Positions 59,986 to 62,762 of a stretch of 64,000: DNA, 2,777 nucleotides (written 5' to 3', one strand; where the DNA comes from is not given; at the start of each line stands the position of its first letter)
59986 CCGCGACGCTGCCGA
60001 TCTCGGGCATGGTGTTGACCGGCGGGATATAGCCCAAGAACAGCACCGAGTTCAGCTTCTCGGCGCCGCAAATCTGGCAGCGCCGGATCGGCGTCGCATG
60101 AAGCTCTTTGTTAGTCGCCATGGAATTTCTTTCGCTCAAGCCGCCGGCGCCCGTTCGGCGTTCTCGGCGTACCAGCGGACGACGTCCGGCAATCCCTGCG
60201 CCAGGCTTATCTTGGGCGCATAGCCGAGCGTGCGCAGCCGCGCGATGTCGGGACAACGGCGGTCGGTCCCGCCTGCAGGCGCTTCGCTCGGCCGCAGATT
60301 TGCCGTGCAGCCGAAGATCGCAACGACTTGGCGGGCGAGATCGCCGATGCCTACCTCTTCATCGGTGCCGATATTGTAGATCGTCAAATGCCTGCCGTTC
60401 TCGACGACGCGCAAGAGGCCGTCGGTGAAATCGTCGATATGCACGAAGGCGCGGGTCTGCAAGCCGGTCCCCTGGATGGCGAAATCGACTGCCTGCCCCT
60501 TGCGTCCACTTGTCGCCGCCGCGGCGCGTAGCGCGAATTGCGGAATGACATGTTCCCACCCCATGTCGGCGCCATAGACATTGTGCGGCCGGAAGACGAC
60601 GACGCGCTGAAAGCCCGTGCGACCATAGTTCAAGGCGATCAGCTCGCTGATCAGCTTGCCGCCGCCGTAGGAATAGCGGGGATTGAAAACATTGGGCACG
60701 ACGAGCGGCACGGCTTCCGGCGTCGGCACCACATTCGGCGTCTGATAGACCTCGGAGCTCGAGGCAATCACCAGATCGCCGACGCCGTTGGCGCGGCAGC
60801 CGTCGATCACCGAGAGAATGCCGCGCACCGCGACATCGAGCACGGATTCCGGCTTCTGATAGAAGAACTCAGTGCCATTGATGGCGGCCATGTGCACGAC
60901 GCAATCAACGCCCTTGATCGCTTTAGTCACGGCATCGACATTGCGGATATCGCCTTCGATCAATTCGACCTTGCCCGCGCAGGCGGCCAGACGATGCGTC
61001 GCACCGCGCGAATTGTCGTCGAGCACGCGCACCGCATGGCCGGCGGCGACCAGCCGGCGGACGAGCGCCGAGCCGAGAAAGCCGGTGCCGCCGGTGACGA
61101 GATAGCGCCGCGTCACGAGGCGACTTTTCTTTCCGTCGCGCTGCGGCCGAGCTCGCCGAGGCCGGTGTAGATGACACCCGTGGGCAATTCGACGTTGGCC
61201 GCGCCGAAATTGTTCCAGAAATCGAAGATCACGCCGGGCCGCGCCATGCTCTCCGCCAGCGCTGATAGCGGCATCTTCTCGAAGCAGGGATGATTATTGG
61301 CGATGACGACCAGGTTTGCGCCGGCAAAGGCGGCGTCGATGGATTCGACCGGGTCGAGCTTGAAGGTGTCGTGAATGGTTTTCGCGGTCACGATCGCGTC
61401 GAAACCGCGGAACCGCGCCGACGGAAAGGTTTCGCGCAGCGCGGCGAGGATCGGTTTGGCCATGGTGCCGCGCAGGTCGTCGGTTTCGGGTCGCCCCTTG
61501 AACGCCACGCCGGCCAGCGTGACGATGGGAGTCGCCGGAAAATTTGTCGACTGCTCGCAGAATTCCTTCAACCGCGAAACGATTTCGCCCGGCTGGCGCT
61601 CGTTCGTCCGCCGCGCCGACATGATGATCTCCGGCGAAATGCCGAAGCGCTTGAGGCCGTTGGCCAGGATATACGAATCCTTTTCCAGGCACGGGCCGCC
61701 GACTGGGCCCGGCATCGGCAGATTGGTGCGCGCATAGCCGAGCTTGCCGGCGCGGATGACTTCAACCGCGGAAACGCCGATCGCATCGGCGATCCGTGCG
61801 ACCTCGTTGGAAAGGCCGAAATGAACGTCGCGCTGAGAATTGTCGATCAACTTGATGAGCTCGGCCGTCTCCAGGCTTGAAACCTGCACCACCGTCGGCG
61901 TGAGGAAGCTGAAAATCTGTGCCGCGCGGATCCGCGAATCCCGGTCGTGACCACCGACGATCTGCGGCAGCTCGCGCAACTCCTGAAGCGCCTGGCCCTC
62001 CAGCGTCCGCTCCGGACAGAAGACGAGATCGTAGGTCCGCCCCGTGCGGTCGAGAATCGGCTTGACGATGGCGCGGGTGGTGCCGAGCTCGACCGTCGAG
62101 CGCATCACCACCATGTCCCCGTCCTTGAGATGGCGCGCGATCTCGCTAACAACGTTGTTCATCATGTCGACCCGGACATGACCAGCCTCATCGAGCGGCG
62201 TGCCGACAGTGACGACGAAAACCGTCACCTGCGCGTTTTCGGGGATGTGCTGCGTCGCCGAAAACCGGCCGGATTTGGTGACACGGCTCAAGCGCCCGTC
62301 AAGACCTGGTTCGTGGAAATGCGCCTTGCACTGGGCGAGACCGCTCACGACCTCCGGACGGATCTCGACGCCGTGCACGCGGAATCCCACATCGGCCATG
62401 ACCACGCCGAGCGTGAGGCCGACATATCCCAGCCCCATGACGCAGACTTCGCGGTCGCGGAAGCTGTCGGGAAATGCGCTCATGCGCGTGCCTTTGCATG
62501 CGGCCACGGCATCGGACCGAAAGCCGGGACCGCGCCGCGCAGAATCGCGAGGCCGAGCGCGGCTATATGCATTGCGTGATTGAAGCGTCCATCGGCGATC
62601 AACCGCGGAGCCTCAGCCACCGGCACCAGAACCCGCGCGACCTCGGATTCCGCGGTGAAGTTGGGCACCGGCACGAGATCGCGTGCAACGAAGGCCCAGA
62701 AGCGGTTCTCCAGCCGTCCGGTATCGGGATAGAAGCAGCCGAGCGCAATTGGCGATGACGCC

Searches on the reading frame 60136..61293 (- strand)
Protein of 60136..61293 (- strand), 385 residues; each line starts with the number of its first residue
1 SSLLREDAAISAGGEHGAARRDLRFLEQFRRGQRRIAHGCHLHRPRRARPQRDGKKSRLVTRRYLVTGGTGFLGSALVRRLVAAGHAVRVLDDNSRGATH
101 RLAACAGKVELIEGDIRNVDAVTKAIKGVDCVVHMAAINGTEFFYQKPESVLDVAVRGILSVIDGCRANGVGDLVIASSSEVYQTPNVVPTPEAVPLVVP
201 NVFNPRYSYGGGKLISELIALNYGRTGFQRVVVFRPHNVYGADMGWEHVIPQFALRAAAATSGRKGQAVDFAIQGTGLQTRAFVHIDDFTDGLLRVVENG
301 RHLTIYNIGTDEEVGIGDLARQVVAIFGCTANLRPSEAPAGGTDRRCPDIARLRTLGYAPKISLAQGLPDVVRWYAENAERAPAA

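Call 72: search_protein_families(library=pfam, proteins=[window:60136-61293:-], max_evalue=0.00001)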
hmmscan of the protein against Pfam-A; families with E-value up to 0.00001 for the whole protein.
window:60136-61293:- (385 aa): 9 families
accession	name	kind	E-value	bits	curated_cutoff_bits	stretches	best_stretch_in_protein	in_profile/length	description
PF01370.27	Epimerase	-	4.8e-45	154.3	20.9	1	65-309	2-240/240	NAD dependent epimerase/dehydratase family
PF16363.11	GDP_Man_Dehyd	-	6.3e-33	115.1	27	1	65-332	1-271/332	GDP-mannose 4,6 dehydratase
PF01073.25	3Beta_HSD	-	6.6e-23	81.5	22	1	65-183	1-120/280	3-beta hydroxysteroid dehydrogenase/isomerase family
PF13460.12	NAD_binding_10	-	2.2e-14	54.2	27.2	1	68-187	1-107/184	NAD(P)H-binding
PF02719.21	Polysacc_synt_2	-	1.7e-12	47.5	20.2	1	65-188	2-137/293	Polysaccharide biosynthesis protein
PF05368.20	NmrA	-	1e-09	38.9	27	1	65-144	6-85/298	NmrA-like family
PF04321.23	RmlD_sub_bind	-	3.7e-09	36.5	27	1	63-242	2-154/287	RmlD substrate binding domain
PF07993.18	NAD_binding_4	-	4.1e-09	36.4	20.1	1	66-243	1-212/258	Male sterility protein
PF00106.31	adh_short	-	1.6e-06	28.2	26.6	1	65-162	4-115/195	short chain dehydrogenase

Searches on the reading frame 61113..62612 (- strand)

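Call 72: search_protein_families(library=pfam, proteins=[window:61113-62612:-], max_evalue=0.00001)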
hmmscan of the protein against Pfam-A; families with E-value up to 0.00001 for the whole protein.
window:61113-62612:- (499 aa): 3 families
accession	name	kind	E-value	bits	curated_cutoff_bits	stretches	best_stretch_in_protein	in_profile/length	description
PF03721.20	UDPG_MGDP_dh_N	-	8.5e-39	133.5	27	1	55-228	2-181/187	UDP-glucose/GDP-mannose dehydrogenase family, NAD binding domain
PF00984.24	UDPG_MGDP_dh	-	1.2e-16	61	25.4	1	248-338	1-93/94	UDP-glucose/GDP-mannose dehydrogenase family, central domain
PF03720.21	UDPG_MGDP_dh_C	-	2.5e-12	47.5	30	1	366-468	2-100/103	UDP-glucose/GDP-mannose dehydrogenase family, UDP binding domain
